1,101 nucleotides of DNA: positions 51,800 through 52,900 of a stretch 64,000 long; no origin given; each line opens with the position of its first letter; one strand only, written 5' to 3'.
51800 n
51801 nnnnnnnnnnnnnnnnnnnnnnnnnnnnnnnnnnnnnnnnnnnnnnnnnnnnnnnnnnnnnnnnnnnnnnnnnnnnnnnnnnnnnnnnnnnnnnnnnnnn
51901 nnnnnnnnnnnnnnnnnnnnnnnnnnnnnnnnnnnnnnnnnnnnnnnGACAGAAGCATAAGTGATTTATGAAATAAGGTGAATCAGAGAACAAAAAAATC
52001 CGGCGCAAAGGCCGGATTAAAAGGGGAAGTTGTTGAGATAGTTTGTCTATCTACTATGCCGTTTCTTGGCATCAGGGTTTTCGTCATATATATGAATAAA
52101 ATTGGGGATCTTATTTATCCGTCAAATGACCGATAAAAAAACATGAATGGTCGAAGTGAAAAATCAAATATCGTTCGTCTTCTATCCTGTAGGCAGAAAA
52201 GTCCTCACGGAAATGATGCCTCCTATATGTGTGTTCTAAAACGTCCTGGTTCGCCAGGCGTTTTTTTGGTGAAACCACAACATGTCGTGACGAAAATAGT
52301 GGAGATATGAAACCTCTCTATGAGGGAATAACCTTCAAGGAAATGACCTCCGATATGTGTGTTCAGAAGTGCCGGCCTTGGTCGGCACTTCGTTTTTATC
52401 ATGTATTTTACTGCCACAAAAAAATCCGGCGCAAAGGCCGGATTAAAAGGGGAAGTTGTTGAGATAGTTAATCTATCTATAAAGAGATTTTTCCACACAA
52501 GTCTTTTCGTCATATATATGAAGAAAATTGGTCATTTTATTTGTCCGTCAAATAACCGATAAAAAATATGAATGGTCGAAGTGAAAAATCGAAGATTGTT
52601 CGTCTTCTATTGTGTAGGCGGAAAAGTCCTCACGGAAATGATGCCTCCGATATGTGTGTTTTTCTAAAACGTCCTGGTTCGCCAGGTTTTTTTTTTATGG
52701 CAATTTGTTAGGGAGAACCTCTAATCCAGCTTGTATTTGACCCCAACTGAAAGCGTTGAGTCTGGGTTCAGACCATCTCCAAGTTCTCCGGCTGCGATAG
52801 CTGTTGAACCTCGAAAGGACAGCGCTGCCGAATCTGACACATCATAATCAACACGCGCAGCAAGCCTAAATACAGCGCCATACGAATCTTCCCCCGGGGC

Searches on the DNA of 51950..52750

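Call 10: search_rna_families(source=window, start=51950, end=52750, threshold=evalue, max_evalue=10, show_alignments=3)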
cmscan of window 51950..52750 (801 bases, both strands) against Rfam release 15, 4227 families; matches with E-value up to 10: 17.
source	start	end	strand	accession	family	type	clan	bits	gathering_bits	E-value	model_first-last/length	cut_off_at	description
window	52415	52551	-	RF00444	PrrF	Gene; sRNA;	-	28.1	90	0.014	1-150/150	no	PrrF RNA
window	51989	52125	-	RF00444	PrrF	Gene; sRNA;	-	24.2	90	0.1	1-150/150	no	PrrF RNA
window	52418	52526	-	RF01401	rseX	Gene; sRNA;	-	21.6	50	4.7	1-94/94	no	rseX Hfq binding RNA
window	51990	52063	+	RF02628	Hrs1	Gene; sRNA;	-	19.9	56.4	0.31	1-74/74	no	Hfq-regulated sRNA 1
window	52485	52594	-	RF00443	SNORA27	Gene; snRNA; snoRNA; HACA-box;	CL00032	19.1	64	0.91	1-127/127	no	Small nucleolar RNA SNORA27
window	52061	52169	-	RF00443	SNORA27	Gene; snRNA; snoRNA; HACA-box;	CL00032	18.4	64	1.3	1-127/127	no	Small nucleolar RNA SNORA27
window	52527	52566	+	RF01709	Lacto-rpoB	Cis-reg;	-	18.2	40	8.5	1-58/58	no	Lacto-rpoB RNA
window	52330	52409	+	RF02621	BSnc120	Gene; sRNA;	-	18.1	114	0.44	1-88/88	no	Brucella sRNA 120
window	52392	52470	+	RF00196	AMV_RNA1_SL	Cis-reg;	-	17.4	60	6.5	1-35/35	no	Alfalfa mosaic virus RNA 1 5' UTR stem-loop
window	52418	52526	-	RF01733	atoC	Cis-reg;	-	16.8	50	4.7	1-93/93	no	atoC RNA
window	52109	52196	-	RF01208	snoR99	Gene; snRNA; snoRNA; HACA-box;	-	16.8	41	8.7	1-106/106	no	Small nucleolar RNA snoR99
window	52416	52494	+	RF02628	Hrs1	Gene; sRNA;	-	16.3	56.4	2.2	1-74/74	no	Hfq-regulated sRNA 1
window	52418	52488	-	RF02784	SorX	Gene; sRNA;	-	16.2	46.6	0.5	1-73/73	no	Singlet oxygen resistance RNA X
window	51992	52043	-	RF02784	SorX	Gene; sRNA;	-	15.3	46.6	0.92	1-73/73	no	Singlet oxygen resistance RNA X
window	52022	52122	+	RF00097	snoR71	Gene; snRNA; snoRNA; CD-box;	-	14.5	40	8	1-107/107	no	Plant small nucleolar RNA R71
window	52583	52692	+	RF02144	rsmX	Gene;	CL00106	13.8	56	6.2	1-114/114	no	rsmX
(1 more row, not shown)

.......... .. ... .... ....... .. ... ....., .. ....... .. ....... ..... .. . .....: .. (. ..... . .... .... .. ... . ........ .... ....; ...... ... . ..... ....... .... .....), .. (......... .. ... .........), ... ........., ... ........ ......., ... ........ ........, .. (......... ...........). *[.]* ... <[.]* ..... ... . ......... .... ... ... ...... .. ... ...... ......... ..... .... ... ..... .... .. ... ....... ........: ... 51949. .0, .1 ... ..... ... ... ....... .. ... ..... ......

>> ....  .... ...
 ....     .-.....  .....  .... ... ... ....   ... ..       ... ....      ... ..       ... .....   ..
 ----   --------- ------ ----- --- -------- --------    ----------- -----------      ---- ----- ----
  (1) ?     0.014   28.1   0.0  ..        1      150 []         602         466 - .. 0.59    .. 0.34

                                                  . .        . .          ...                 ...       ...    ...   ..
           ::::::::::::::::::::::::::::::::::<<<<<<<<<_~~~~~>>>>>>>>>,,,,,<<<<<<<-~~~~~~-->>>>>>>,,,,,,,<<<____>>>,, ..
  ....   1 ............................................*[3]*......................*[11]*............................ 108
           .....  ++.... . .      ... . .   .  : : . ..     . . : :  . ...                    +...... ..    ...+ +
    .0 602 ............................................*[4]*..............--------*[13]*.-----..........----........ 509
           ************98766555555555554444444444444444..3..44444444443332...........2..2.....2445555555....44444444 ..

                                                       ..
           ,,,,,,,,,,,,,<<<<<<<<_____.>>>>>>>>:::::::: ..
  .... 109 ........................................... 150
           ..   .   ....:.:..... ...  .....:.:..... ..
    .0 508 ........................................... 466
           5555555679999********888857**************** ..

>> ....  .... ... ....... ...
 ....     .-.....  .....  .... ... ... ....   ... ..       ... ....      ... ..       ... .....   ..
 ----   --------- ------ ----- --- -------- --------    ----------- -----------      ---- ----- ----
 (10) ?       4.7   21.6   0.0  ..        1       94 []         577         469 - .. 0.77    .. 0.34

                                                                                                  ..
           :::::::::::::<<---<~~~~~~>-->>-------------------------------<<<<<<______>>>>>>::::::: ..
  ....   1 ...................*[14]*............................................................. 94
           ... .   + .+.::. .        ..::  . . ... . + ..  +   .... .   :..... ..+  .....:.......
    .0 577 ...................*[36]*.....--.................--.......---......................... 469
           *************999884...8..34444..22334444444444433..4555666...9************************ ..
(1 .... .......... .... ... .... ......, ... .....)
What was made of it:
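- The Rfam rsmX match is 13.8 bits against a gathering score of 56 (call 10).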
